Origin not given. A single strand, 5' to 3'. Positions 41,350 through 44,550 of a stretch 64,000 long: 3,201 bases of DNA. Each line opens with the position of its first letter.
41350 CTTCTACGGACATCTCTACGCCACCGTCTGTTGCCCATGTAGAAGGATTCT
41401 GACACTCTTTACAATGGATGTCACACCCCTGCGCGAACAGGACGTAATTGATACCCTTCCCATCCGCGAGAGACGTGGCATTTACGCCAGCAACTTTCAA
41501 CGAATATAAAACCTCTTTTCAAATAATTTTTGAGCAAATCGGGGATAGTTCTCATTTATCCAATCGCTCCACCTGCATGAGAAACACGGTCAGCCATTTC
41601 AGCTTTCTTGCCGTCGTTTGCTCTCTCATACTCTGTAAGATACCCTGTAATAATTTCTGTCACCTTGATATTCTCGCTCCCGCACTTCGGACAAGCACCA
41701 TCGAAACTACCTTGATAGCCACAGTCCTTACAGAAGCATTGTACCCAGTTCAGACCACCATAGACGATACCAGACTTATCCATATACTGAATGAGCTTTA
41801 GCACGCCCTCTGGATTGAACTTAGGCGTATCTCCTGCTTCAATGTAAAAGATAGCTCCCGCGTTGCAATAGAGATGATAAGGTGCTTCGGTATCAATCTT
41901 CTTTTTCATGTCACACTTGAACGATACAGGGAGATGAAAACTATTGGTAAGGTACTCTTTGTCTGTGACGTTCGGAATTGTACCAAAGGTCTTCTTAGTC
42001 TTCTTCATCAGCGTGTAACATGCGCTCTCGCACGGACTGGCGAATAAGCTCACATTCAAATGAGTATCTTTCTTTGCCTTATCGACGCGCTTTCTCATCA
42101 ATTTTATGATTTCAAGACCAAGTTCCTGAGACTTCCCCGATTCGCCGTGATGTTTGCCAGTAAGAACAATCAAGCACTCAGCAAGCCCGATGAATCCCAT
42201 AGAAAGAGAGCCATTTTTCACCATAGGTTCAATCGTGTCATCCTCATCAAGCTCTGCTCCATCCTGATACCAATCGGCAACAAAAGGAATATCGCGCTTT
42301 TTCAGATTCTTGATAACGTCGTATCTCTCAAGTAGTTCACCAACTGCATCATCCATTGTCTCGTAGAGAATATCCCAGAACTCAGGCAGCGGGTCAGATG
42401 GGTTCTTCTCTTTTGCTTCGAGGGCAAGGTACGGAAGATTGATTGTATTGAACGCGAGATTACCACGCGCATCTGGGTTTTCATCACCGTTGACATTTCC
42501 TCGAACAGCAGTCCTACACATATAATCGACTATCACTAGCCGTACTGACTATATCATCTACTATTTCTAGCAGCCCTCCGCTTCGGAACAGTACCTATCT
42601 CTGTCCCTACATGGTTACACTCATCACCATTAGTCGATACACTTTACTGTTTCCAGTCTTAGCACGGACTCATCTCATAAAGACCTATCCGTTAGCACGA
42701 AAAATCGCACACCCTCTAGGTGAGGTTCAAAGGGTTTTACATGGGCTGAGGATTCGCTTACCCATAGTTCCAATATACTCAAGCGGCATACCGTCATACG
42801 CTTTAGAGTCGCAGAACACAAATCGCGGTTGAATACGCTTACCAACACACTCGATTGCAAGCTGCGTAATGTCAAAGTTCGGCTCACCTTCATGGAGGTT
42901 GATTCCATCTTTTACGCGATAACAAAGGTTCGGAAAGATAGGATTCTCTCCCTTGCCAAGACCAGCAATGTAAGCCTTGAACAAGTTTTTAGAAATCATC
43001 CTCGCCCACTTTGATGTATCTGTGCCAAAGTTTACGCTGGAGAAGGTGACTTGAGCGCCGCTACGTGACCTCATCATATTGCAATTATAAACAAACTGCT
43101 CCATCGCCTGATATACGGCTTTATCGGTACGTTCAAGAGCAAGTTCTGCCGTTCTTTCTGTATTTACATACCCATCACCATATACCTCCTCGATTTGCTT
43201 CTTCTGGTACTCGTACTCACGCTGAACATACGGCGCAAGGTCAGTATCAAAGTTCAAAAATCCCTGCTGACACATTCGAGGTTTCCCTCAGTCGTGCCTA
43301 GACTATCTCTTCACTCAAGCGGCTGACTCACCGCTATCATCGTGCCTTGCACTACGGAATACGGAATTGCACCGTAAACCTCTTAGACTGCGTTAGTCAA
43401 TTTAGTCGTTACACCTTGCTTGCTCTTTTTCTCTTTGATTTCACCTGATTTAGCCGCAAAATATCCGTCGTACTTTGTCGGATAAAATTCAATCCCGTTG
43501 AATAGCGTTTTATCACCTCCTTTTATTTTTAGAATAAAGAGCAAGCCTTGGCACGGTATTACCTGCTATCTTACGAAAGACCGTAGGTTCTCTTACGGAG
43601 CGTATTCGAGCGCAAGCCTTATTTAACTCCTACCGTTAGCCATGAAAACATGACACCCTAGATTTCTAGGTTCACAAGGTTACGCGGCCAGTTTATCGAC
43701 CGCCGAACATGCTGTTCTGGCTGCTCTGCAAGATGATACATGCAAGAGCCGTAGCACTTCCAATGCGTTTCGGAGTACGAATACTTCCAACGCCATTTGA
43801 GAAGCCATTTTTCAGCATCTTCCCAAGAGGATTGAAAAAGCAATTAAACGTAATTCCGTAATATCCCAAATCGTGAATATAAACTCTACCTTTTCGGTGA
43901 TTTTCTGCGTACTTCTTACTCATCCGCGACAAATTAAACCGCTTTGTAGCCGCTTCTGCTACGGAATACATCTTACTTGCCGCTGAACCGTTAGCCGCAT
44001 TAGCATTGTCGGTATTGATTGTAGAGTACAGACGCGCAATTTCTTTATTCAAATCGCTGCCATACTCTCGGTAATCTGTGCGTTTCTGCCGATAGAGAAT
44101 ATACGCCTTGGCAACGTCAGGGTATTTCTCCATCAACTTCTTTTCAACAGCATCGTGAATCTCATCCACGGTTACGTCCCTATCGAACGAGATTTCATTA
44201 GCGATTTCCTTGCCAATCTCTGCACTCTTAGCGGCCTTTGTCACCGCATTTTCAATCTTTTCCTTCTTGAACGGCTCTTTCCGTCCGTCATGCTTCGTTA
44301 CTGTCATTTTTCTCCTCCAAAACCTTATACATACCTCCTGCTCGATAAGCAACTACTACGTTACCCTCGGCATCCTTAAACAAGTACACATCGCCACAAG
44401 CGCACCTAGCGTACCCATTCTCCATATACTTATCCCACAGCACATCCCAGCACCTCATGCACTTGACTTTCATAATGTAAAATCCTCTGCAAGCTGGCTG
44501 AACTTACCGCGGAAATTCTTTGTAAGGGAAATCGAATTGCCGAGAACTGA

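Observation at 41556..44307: nrdD split into three exons by two short, ORF-less group I introns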

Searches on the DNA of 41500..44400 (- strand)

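Call 3: search_rna_families(source=window, start=42300, end=43900, threshold=evalue, max_evalue=10, show_alignments=4)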
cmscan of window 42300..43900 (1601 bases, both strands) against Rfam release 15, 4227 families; matches with E-value up to 10: 3.
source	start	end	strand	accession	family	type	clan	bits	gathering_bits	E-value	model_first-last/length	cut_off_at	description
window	42526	42814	-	RF00028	Intron_gpI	Intron;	-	19.2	50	0.044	1-253/253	no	Group I catalytic intron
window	43627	43687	-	RF00953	mir-1497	Gene; miRNA;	-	15.8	80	4.6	1-74/74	no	mir-1497 microRNA precursor family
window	42467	42533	-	RF01121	sR38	Gene; snRNA; snoRNA; CD-box;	-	12.3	50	7.6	1-59/59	no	Small nucleolar RNA sR38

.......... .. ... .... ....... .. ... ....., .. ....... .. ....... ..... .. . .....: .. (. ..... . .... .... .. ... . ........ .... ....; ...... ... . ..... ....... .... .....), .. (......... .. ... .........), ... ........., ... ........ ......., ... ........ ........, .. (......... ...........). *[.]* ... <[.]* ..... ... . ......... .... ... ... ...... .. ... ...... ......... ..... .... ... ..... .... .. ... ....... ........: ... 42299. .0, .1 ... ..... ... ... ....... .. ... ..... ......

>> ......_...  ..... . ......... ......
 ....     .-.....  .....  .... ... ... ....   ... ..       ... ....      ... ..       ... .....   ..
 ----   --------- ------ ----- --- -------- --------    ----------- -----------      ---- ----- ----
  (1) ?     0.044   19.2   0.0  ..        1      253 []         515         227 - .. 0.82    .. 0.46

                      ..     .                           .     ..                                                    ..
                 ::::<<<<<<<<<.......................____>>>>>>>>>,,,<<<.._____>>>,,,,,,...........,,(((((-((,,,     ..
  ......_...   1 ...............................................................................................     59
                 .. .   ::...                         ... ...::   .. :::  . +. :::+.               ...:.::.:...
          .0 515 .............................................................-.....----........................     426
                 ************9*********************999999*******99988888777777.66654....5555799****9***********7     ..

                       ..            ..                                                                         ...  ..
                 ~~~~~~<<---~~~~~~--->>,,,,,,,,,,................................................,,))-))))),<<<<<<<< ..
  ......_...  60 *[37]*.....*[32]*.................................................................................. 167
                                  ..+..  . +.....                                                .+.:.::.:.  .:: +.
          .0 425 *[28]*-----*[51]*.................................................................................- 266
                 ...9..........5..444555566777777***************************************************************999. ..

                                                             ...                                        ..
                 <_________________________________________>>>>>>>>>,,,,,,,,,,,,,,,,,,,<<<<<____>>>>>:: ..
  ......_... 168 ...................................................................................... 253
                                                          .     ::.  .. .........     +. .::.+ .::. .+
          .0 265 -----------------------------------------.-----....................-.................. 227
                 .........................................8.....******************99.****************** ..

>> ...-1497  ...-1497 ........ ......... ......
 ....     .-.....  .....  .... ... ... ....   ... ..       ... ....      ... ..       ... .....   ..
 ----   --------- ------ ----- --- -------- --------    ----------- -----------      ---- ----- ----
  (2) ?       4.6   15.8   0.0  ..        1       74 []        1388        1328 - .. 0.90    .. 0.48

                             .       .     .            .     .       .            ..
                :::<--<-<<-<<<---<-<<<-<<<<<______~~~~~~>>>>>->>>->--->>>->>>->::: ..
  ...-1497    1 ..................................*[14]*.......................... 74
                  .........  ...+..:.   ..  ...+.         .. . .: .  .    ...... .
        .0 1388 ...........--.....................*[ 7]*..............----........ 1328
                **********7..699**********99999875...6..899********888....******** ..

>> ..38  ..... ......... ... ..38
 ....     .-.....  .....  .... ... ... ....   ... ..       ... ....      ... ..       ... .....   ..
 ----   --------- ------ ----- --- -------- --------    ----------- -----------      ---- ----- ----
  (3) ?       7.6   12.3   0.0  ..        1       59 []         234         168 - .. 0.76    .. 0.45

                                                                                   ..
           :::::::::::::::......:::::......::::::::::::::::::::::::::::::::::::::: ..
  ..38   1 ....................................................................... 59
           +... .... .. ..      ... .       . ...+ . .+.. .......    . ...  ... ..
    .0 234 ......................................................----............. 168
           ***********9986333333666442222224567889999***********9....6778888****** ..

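Call 5: search_dna_similar(query=window:41500-44400:-, collection=phages, mode=near, max_rows=30)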
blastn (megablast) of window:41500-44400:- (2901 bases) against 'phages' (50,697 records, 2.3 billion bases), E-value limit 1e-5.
No match.

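Call 71: search_dna_similar(query=window:42519-42759:-, collection=phages, mode=distant, max_rows=25, max_evalue=0.001)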
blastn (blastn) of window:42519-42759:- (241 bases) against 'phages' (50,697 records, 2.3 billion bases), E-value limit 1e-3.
Records with a match: 19; places in all: 19; records where one place covers at least 80% of the query: 0.
Best place of each record, by identity: 95-99% 2; 60-80% 17.
By first word of the organism name: Lactococcus 15; Vibrio 3; Clostridium 1.
By host as written in the record: Lactococcus lactis 13; Lactococcus lactis strain ML8 2; Vibrio splendidus 1; Clostridium_AP sp000509125 DA266 1; Vibrio parahaemolyticus 1.1997 1; Vibrio natriegens 1.
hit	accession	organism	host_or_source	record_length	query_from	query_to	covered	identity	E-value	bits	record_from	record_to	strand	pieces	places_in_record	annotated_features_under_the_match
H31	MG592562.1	Vibrio phage 1.193.O._10N.286.52.C6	Vibrio splendidus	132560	118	216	41%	74.7%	1e-4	53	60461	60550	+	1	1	terminase-like family protein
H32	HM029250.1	Lactococcus phage 949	Lactococcus lactis strain ML8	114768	13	80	28%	77.8%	4e-5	55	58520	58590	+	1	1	none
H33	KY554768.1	Lactococcus phage AM1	Lactococcus lactis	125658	13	80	28%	77.8%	4e-5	55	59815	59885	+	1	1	none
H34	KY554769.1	Lactococcus phage AM2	Lactococcus lactis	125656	13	80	28%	77.8%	4e-5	55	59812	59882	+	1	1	none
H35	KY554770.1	Lactococcus phage AM3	Lactococcus lactis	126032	13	80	28%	77.8%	4e-5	55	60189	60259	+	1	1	none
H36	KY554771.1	Lactococcus phage AM4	Lactococcus lactis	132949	13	80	28%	77.8%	4e-5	55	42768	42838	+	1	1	none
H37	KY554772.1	Lactococcus phage AM5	Lactococcus lactis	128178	13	80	28%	77.8%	4e-5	55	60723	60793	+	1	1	none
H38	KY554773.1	Lactococcus phage AM8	Lactococcus lactis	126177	13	80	28%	77.8%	4e-5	55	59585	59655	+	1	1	none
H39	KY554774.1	Lactococcus phage AM9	Lactococcus lactis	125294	13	80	28%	77.8%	4e-5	55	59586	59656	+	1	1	none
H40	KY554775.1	Lactococcus phage AM11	Lactococcus lactis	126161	13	80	28%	77.8%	4e-5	55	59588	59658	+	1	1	none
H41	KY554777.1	Lactococcus phage LW81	Lactococcus lactis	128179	13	80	28%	77.8%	4e-5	55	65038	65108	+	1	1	none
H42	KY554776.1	Lactococcus phage AM12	Lactococcus lactis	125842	13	80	28%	77.8%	4e-5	55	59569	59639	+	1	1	none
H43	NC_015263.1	Lactococcus phage 949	Lactococcus lactis strain ML8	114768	13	80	28%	77.8%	4e-5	55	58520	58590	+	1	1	none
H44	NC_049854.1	Lactococcus phage AM1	Lactococcus lactis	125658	13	80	28%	77.8%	4e-5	55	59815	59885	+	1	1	none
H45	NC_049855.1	Lactococcus phage LW81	Lactococcus lactis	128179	13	80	28%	77.8%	4e-5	55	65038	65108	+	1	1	none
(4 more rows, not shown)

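Call 72: get_annotated_region(hit=H43, flank=2500)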
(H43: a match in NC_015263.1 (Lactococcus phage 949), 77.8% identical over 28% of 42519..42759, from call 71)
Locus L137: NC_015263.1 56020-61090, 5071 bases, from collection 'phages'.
description: Lactococcus phage 949, complete genome.
organism: Lactococcus phage 949 (NCBI taxid 881953)
taxonomy: Viruses; Duplodnaviria; Heunggongvirae; Uroviricota; Caudoviricetes; Audreyjarvisvirus; Audreyjarvisvirus av949
host: Lactococcus lactis strain ML8; source: -; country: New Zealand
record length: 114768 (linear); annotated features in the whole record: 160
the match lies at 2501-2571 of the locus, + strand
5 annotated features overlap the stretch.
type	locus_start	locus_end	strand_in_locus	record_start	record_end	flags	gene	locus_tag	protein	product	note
CDS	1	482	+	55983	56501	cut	-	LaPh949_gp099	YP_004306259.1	nucleoside 2-deoxyribosyltransferase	ORF99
CDS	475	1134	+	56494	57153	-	-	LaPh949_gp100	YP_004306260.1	PnuC-like nicotinamide mononucleotide transport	ORF100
CDS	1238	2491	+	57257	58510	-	-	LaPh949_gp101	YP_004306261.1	putative anaerobic ribonucleoside triphosphate reductase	ORF101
CDS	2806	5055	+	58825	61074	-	-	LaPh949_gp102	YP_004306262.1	anaerobic ribonucleoside reductase large subunit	ORF102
CDS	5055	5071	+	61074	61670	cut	-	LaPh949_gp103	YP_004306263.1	anaerobic ribonucleotide reductase small subunit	ORF103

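Call 73: search_with_rna_model(model_id=R1, source=L137, max_evalue=0.01, show_alignments=1)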
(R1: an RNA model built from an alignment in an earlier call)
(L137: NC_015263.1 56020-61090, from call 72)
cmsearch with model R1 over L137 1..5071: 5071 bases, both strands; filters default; matches with E-value up to 0.01: 1.
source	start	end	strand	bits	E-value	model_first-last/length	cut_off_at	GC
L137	2508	2763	+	127.7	5.2e-36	1-216/216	no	0.38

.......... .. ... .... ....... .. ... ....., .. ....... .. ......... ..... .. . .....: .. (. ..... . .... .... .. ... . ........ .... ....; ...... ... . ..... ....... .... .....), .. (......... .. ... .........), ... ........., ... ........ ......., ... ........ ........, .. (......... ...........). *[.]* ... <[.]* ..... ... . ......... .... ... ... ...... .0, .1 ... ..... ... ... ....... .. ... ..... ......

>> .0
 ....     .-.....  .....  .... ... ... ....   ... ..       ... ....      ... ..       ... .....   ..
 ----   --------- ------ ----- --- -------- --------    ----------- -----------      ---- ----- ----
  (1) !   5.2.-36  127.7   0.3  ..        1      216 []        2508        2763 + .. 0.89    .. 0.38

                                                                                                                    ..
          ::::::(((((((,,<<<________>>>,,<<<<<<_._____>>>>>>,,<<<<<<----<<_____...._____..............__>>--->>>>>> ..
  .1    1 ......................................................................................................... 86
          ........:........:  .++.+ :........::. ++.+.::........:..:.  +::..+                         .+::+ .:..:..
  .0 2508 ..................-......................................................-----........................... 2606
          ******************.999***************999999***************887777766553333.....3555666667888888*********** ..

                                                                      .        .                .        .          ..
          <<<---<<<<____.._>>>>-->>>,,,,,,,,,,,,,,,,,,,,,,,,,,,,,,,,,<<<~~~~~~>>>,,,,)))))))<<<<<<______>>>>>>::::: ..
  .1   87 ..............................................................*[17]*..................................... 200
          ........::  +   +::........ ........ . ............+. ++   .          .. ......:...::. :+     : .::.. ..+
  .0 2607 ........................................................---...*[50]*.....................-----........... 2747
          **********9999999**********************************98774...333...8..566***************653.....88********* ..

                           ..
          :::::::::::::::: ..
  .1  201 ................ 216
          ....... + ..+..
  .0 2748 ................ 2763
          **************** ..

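Call 75: search_dna_similar(query=window:43267-43698:-, collection=phages, mode=distant, max_rows=20, max_evalue=0.001)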
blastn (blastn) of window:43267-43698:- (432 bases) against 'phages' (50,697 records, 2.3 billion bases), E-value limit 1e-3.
Records with a match: 6; places in all: 6; records where one place covers at least 80% of the query: 0.
Best place of each record, by identity: >=99% 1; 80-90% 5.
By first word of the organism name: Staphylococcus 3; Fusobacterium 2; Psychrobacillus 1.
By host as written in the record: Mammaliicoccus sciuri C6854 3; Fusobacterium nucleatum ATCC 10953 2; Psychrobacillus psychrodurans 1.
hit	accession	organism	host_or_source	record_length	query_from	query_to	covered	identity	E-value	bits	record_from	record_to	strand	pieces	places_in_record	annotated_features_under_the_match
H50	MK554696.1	Fusobacterium phage Fnu1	Fusobacterium nucleatum ATCC 10953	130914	91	149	14%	83.6%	2e-6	59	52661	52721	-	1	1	none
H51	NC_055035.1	Fusobacterium phage Fnu1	Fusobacterium nucleatum ATCC 10953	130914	91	149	14%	83.6%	2e-6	59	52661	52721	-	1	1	none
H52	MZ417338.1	Staphylococcus phage PG-2021_4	Mammaliicoccus sciuri C6854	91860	138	191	13%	83.3%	8e-4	51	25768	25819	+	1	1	record has no annotation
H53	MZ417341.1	Staphylococcus phage PG-2021_67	Mammaliicoccus sciuri C6854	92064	138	191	13%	83.3%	8e-4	51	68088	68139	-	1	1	record has no annotation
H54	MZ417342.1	Staphylococcus phage PG-2021_68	Mammaliicoccus sciuri C6854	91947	138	191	13%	83.3%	8e-4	51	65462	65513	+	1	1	record has no annotation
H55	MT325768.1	Psychrobacillus phage Perkons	Psychrobacillus psychrodurans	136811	19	46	6%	100.0%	2e-4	52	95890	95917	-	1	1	none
